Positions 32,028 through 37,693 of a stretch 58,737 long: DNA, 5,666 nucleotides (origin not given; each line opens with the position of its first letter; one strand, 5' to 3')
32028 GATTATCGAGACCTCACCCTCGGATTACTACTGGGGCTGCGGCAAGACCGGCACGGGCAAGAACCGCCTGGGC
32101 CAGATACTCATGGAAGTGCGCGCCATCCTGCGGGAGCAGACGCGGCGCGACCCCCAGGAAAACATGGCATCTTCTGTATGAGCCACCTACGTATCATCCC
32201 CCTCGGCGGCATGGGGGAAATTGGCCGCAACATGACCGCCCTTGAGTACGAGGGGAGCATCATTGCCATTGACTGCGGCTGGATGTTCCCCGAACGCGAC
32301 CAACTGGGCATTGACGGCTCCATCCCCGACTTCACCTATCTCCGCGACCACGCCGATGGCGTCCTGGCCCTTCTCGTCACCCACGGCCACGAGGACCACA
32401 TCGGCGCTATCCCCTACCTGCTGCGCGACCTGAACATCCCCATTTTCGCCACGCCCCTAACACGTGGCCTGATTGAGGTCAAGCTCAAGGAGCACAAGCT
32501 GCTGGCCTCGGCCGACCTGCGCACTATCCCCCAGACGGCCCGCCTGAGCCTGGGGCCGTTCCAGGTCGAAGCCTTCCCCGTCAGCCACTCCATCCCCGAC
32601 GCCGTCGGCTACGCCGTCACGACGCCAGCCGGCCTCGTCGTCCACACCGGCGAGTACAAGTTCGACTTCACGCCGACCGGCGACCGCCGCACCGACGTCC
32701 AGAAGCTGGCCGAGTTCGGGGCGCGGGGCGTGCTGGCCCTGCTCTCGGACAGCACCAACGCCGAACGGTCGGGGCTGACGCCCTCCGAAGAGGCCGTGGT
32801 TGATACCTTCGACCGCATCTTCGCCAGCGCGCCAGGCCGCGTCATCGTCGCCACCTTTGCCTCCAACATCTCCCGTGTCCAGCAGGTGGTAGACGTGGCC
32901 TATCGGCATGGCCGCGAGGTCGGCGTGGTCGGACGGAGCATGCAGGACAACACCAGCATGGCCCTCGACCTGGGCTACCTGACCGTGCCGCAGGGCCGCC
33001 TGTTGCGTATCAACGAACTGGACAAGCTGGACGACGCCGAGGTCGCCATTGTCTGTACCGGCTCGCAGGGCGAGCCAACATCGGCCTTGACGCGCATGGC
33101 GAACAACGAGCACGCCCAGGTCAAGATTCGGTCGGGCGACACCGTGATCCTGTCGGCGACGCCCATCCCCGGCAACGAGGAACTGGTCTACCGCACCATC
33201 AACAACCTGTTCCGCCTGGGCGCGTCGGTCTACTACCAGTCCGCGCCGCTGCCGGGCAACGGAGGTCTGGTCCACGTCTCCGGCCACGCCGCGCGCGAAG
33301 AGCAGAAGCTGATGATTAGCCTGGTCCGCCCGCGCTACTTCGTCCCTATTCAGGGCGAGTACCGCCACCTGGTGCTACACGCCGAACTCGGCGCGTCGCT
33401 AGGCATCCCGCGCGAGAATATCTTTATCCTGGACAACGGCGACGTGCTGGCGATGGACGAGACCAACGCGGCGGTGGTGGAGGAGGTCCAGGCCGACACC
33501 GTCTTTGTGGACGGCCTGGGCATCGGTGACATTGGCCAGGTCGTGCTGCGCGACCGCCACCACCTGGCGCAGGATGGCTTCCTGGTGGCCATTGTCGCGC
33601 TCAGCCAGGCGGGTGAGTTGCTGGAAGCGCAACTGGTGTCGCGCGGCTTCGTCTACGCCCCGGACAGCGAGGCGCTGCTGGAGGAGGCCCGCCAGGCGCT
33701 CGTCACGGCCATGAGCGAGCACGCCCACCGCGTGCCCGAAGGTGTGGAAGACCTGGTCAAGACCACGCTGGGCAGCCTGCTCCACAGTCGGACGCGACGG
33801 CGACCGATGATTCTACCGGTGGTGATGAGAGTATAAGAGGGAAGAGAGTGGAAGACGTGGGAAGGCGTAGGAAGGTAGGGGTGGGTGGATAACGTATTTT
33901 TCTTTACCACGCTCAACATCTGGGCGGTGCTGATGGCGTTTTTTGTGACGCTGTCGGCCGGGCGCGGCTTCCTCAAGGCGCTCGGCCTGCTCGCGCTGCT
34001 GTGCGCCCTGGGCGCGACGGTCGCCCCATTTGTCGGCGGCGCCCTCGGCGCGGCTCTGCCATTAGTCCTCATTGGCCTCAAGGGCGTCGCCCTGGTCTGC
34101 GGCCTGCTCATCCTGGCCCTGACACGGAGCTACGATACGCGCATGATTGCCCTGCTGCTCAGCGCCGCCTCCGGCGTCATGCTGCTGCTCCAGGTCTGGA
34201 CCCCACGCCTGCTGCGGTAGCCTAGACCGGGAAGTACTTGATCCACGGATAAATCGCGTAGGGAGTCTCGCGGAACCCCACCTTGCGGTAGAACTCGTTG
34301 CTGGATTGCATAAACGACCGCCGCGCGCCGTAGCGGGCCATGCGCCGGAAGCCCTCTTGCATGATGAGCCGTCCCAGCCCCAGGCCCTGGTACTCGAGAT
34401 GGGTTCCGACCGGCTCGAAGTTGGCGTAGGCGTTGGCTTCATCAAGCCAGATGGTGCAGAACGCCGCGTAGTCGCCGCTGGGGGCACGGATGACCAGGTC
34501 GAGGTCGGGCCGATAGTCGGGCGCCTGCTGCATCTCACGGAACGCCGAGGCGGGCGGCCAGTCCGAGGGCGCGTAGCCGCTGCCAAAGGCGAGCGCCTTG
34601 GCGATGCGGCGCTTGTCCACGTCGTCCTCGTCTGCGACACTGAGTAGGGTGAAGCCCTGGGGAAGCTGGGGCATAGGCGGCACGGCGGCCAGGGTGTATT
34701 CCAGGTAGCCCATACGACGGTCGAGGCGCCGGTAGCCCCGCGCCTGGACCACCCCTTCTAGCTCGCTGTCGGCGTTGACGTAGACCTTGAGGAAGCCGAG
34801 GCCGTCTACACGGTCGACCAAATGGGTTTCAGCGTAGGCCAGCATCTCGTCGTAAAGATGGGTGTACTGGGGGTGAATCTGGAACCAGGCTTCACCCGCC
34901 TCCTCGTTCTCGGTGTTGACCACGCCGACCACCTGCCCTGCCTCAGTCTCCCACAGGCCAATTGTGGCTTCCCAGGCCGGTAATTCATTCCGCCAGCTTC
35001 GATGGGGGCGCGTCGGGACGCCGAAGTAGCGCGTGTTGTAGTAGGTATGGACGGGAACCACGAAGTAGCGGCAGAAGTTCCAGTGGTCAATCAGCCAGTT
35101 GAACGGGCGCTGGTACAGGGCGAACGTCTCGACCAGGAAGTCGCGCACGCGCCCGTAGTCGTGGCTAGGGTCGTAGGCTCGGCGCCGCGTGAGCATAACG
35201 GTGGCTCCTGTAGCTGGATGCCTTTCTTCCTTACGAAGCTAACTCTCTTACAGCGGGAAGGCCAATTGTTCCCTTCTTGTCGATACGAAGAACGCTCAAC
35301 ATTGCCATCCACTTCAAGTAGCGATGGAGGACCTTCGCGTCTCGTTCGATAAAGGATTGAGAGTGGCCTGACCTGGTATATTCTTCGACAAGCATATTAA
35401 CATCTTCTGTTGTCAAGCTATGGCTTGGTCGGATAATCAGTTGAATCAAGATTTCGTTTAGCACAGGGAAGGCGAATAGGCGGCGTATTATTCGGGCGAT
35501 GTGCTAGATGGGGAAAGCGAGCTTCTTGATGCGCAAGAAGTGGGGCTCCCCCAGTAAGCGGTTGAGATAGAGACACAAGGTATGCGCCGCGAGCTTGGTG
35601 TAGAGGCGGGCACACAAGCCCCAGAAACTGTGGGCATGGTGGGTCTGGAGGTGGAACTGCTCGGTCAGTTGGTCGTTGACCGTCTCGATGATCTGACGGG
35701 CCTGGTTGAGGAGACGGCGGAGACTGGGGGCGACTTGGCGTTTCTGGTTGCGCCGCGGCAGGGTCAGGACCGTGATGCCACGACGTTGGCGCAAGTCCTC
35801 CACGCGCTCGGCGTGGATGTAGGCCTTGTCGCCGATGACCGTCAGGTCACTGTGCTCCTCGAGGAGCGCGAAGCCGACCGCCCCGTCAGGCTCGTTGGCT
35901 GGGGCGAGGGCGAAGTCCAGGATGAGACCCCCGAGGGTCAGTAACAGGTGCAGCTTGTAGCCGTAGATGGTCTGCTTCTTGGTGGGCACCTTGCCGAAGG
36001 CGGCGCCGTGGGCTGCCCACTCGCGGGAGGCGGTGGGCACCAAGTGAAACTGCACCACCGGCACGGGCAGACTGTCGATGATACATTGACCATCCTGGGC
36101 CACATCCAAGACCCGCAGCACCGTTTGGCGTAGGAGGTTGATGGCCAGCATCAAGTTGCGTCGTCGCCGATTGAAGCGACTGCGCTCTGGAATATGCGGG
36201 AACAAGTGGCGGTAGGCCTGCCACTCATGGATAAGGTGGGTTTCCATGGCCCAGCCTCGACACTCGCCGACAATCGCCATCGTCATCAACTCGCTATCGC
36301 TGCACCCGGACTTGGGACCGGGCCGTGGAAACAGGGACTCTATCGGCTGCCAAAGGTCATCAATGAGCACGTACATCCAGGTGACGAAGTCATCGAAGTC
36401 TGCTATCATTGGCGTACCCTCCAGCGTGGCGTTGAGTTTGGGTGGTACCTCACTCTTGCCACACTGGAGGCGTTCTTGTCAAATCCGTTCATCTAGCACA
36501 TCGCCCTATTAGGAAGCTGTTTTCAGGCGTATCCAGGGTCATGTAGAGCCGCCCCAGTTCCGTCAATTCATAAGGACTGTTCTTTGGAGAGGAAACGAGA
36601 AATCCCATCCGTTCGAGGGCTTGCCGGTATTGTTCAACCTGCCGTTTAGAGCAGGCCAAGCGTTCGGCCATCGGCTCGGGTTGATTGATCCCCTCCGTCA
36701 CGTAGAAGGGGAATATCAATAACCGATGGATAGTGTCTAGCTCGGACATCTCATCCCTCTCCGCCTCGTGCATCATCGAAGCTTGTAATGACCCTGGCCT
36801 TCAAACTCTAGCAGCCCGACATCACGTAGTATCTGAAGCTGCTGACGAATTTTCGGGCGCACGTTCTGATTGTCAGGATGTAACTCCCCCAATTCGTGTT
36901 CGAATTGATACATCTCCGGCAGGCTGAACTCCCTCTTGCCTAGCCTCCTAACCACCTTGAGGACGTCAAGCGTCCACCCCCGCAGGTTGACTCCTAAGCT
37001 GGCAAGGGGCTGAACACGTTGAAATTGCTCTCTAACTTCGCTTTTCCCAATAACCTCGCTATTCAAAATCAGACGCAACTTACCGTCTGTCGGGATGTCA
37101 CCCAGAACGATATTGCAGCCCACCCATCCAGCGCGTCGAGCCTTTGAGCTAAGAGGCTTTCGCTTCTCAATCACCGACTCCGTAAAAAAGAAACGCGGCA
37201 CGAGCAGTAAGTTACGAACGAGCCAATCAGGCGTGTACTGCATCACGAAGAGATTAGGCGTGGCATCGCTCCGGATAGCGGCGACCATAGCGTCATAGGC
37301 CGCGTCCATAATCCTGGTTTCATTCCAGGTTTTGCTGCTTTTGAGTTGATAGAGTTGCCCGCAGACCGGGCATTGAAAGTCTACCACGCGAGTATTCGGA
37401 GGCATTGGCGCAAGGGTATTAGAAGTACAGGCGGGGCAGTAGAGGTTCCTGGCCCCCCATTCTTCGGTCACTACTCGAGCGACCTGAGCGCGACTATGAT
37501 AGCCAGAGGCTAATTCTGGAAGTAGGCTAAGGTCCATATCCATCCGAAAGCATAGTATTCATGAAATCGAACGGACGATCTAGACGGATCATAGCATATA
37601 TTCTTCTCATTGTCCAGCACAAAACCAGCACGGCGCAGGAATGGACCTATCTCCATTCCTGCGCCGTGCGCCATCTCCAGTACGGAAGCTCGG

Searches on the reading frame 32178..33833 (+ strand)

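Call 60: search_protein_families(library=pfam, proteins=[window:32178-33833:+], max_evalue=0.001)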
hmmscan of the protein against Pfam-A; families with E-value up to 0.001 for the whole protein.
window:32178-33833:+ (552 aa): 5 families
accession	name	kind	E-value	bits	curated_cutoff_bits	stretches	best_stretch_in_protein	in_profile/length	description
PF22505.1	RNase_J_b_CASP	-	4.9e-51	172.2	27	1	220-344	2-126/126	Ribonuclease J, beta-CASP domain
PF17770.6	RNase_J_C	-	2.7e-21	76.9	23.8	1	456-552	1-102/102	Ribonuclease J C-terminal domain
PF12706.13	Lactamase_B_2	-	8e-10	39.1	27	1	31-159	5-142/200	Beta-lactamase superfamily domain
PF00753.33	Lactamase_B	-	1.4e-08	35.4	22.7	1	16-106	5-88/196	Metallo-beta-lactamase superfamily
PF07521.17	RMMBL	-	2.4e-08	34.3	21.6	1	366-409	13-57/63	Zn-dependent metallo-hydrolase RNA specificity domain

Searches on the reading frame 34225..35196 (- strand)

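Call 60: search_protein_families(library=pfam, proteins=[window:34225-35196:-], max_evalue=0.001)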
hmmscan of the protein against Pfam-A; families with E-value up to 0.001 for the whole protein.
window:34225-35196:- (324 aa): 3 families
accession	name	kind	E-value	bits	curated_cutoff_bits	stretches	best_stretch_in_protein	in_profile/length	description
PF13508.13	Acetyltransf_7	-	1.9e-07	31.8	27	1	242-310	13-84/84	Acetyltransferase (GNAT) domain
PF00583.31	Acetyltransf_1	-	1.1e-06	29.3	20.7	1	217-308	20-116/116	Acetyltransferase (GNAT) family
PF13527.13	Acetyltransf_9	-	0.00086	19.7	25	0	263-309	78-125/127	Acetyltransferase (GNAT) domain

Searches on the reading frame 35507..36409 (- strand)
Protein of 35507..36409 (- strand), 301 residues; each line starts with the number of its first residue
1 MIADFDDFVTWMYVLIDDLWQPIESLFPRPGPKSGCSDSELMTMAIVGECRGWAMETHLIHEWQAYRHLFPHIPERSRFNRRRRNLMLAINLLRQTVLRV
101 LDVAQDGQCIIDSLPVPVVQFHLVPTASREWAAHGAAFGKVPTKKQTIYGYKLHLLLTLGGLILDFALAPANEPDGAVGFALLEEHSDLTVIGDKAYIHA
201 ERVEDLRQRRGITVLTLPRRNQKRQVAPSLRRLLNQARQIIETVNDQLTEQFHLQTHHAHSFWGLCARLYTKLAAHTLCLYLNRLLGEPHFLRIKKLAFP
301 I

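Call 60: search_protein_families(library=pfam, proteins=[window:35507-36409:-], max_evalue=0.001)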
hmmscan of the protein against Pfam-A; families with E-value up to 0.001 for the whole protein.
window:35507-36409:- (301 aa): 2 families
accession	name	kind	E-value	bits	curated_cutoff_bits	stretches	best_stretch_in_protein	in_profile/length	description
PF13612.12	DDE_Tnp_1_3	-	1e-16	61.7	27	1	108-255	7-148/155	Transposase DDE domain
PF01609.27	DDE_Tnp_1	-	1.6e-15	57.8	23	1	109-278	7-200/200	Transposase DDE domain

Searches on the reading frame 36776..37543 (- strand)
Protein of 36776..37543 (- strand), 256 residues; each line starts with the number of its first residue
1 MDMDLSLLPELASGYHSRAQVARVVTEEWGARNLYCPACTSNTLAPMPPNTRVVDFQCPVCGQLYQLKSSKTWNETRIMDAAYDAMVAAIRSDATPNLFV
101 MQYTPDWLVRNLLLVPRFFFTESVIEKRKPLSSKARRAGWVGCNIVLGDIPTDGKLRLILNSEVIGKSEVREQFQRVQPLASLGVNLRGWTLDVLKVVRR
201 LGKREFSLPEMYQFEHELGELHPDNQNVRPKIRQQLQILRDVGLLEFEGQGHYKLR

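Call 60: search_protein_families(library=pfam, proteins=[window:36776-37543:-], max_evalue=0.001)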
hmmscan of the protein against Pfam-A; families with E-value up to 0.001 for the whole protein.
window:36776-37543:- (256 aa): 3 families
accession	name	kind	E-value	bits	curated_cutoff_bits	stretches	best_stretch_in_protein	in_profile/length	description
PF06044.18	DpnI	-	2.4e-59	200.5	26.7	1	3-180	1-180/183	Dam-replacing family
PF17726.7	DpnI_C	-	3.6e-27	94.8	23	1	188-254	3-69/70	Dam-replacing HTH domain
PF24440.1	DUF7559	-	0.00012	22.6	27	0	47-68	27-48/52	Family of unknown function (DUF7559)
